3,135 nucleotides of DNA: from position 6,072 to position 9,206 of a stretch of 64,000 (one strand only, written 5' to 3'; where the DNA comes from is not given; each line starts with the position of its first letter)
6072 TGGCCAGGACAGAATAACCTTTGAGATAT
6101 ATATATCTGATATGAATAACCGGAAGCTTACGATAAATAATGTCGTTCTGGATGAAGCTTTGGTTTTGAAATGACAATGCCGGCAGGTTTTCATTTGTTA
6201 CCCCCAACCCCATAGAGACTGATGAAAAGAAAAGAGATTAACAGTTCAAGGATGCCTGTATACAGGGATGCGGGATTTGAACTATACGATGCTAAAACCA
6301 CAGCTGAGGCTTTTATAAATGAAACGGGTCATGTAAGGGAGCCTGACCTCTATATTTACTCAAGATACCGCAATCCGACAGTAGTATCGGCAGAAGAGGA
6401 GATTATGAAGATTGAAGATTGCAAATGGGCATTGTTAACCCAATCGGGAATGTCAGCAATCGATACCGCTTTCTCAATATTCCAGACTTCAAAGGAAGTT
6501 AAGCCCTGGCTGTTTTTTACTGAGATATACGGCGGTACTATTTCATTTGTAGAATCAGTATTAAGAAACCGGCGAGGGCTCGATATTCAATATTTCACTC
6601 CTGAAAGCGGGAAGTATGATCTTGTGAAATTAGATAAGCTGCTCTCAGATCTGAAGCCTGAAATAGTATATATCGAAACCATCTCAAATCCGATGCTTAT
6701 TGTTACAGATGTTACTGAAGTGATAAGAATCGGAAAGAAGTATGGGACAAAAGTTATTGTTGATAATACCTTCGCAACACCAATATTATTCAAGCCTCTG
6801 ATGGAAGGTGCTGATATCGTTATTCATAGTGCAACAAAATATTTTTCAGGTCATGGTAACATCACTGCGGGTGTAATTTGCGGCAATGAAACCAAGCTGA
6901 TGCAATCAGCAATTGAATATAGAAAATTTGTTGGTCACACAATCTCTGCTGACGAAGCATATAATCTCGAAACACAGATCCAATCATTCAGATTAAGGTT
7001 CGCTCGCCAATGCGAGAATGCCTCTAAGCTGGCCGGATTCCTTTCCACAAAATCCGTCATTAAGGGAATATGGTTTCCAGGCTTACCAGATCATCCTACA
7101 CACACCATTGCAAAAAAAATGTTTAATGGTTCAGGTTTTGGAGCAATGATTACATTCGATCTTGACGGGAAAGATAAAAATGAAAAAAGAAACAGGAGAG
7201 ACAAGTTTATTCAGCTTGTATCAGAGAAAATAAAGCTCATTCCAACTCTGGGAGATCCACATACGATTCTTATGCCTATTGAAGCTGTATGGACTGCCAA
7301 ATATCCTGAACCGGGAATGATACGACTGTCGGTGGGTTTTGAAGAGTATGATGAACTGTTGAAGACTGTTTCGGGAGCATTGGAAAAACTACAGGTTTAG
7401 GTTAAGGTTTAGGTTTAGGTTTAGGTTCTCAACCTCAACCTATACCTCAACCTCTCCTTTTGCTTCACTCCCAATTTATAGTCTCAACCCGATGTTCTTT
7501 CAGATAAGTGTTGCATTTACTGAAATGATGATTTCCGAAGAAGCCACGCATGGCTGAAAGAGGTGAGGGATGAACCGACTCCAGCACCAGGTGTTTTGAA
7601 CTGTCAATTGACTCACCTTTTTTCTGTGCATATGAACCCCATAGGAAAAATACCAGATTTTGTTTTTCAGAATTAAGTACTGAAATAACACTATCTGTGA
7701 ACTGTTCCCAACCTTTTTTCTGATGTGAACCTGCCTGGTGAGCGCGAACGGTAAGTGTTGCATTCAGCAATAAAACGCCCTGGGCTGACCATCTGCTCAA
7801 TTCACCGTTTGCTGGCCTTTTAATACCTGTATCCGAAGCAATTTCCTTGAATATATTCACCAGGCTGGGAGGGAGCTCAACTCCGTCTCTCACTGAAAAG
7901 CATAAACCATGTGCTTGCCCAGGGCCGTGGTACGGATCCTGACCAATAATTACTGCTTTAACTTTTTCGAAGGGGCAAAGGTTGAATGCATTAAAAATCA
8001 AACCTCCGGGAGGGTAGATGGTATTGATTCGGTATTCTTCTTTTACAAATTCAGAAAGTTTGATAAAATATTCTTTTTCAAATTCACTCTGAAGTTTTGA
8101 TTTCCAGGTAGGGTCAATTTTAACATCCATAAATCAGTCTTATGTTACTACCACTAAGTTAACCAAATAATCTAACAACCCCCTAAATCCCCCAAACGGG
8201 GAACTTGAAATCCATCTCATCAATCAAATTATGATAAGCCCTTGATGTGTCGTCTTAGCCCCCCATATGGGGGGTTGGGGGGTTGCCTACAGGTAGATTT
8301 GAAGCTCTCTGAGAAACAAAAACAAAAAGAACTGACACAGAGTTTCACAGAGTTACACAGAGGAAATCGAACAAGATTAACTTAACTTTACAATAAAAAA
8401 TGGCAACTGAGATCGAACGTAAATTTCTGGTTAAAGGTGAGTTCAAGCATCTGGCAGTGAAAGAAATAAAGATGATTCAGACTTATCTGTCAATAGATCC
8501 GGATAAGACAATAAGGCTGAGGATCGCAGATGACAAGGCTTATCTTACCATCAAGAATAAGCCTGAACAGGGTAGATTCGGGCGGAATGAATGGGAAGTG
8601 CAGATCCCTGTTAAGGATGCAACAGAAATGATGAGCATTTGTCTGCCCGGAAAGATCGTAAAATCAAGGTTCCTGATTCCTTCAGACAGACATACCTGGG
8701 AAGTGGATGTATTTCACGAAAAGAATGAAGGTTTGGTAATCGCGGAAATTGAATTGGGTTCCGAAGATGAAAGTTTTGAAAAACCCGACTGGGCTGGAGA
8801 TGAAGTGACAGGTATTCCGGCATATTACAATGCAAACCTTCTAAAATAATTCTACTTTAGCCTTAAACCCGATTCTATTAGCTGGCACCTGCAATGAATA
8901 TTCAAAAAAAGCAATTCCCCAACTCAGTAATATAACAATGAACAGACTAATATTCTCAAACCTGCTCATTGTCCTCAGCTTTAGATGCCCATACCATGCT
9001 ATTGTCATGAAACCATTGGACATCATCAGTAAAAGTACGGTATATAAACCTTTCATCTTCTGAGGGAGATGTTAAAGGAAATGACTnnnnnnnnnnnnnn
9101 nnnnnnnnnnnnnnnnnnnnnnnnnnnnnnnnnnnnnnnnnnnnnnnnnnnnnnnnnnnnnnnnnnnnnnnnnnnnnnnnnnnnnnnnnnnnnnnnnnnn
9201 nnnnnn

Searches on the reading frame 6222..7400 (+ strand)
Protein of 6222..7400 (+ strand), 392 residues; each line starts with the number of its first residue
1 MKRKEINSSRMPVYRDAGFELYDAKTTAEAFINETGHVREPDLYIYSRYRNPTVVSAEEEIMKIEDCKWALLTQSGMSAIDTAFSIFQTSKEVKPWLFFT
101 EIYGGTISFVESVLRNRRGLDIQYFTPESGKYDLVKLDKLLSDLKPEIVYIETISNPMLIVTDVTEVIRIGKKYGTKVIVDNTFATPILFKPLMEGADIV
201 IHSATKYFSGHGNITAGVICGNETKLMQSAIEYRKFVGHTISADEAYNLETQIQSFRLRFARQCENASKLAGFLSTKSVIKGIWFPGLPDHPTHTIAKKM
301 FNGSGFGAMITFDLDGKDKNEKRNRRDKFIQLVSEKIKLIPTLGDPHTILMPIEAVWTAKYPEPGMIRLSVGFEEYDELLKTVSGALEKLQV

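Call 3: search_protein_families(library=pfam, proteins=[window:6222-7400:+])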
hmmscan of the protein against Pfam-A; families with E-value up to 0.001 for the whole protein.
window:6222-7400:+ (392 aa): 2 families
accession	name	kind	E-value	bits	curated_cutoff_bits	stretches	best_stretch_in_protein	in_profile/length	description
PF01053.26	Cys_Met_Meta_PP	-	2.5e-76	257.1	27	1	5-387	14-380/381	Cys/Met metabolism PLP-dependent enzyme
PF00266.25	Aminotran_5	-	1.1e-05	25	21.5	1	114-227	108-219/371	Aminotransferase class-V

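Call 4: search_protein_families(library=ncbifam, proteins=[window:6222-7400:+])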
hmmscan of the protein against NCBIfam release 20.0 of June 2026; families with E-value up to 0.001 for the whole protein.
window:6222-7400:+ (392 aa): 46 families (the best 25 are shown)
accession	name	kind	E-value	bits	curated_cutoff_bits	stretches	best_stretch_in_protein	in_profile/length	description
NF006347.0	PRK08574.1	equivalog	1.4e-78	264.3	477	1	4-389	15-384/385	cystathionine gamma-synthase family protein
NF006097.0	PRK08249.1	equivalog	1.2e-63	214.9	600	1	8-391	28-397/402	cystathionine gamma-synthase family protein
NF005871.0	PRK07811.1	equivalog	3.4e-61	207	513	1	43-389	52-388/389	cystathionine gamma-synthase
TIGR01328.1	met_gam_lyase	equivalog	1.2e-60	205.5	549.7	1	5-390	18-391/391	methionine gamma-lyase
TIGR01325.1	O_suc_HS_sulf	equivalog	6.6e-60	202.7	510.05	1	12-387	20-380/380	O-succinylhomoserine sulfhydrylase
NF006003.0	PRK08133.1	equivalog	1.2e-59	202.1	522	1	4-384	24-391/396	O-succinylhomoserine sulfhydrylase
TIGR02080.1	O_succ_thio_ly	equivalog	2.3e-58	197.8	504.55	1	39-388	38-380/382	cystathionine gamma-synthase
NF005758.0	PRK07582.1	equivalog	2.9e-58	197.4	440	1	41-390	45-371/372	cystathionine gamma-lyase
TIGR01326.1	OAH_OAS_sulfhy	subfamily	4.7e-57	193.6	495.1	2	7-222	18-219/418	O-acetylhomoserine aminocarboxypropyltransferase/cysteine synthase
NF005047.0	PRK06460.1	equivalog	3.7e-56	190.6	501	1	38-390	31-375/376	hypothetical protein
NF005695.0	PRK07503.1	equivalog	4.4e-56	190.3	666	1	12-391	31-398/403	methionine gamma-lyase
NF005810.0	PRK07671.1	equivalog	7.8e-56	189.7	594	1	42-387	40-376/377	bifunctional cystathionine gamma-lyase/homocysteine desulfhydrase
NF004821.0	PRK06176.1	equivalog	1.7e-55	188.4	642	1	39-389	37-378/380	cystathionine gamma-synthase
NF004876.0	PRK06234.1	subfamily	3.3e-55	187.8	666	1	4-390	22-398/400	methionine gamma-lyase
NF005976.0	PRK08064.1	equivalog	3.7e-54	184.2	627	1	43-390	45-383/390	cystathionine beta-lyase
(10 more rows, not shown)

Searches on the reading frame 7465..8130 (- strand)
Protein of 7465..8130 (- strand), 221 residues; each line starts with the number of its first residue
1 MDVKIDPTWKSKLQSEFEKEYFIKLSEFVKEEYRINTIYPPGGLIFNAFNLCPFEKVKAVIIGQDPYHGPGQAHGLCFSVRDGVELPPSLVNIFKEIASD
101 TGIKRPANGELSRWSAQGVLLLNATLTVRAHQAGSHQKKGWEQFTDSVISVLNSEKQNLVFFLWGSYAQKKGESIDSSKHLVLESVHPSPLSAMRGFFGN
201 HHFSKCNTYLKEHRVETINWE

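Call 3: search_protein_families(library=pfam, proteins=[window:7465-8130:-])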
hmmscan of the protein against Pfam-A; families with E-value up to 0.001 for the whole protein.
window:7465-8130:- (221 aa): 1 family
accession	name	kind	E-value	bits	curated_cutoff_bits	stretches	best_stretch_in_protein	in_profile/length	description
PF03167.25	UDG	-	1.6e-16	61.1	24.3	1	51-211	3-141/141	Uracil DNA glycosylase superfamily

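Call 4: search_protein_families(library=ncbifam, proteins=[window:7465-8130:-])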
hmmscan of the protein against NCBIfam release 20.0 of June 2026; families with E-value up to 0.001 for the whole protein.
window:7465-8130:- (221 aa): 5 families
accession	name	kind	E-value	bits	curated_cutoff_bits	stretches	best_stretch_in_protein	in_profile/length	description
NF003589.0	PRK05254.1-2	equivalog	1.2e-99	332.6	223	1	3-221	5-224/227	uracil-DNA glycosylase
NF003592.0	PRK05254.1-5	equivalog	5e-97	324.1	162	1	2-221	2-221/225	uracil-DNA glycosylase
TIGR00628.1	ung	equivalog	1.3e-83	280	185.75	1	7-214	2-209/210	uracil-DNA glycosylase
NF003591.1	PRK05254.1-4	equivalog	4.2e-78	261.7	237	1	6-211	2-207/208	uracil-DNA glycosylase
NF003588.0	PRK05254.1-1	equivalog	3e-63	213.4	143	1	4-221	9-223/225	uracil-DNA glycosylase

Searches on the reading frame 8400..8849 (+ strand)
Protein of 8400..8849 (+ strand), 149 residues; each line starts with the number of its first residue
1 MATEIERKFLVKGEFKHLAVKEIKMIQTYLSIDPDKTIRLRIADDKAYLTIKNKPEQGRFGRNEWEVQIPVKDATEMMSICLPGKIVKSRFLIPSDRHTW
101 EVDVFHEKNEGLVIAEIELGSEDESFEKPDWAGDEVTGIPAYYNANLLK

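Call 3: search_protein_families(library=pfam, proteins=[window:8400-8849:+])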
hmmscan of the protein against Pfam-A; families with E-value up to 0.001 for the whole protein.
window:8400-8849:+ (149 aa): 1 family
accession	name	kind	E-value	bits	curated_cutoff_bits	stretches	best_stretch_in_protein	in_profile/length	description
PF01928.26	CYTH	-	1.4e-14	54.8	23.2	1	3-135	2-159/179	CYTH domain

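Call 4: search_protein_families(library=ncbifam, proteins=[window:8400-8849:+])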
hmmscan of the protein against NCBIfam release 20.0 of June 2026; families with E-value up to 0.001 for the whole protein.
window:8400-8849:+ (149 aa): 0 families

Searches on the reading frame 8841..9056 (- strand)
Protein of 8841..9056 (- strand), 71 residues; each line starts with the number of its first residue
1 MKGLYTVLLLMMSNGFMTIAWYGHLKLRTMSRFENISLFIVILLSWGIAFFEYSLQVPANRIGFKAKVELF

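Call 3: search_protein_families(library=pfam, proteins=[window:8841-9056:-])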
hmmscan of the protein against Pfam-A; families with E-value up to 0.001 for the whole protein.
window:8841-9056:- (71 aa): 1 family
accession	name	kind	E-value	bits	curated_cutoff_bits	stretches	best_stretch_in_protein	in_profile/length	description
PF04342.18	DMT_6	-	2.4e-24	86.1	25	1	6-66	1-55/104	Putative member of DMT superfamily (DUF486)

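Call 4: search_protein_families(library=ncbifam, proteins=[window:8841-9056:-])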
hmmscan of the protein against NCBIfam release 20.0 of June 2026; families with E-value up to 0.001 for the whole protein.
window:8841-9056:- (71 aa): 0 families
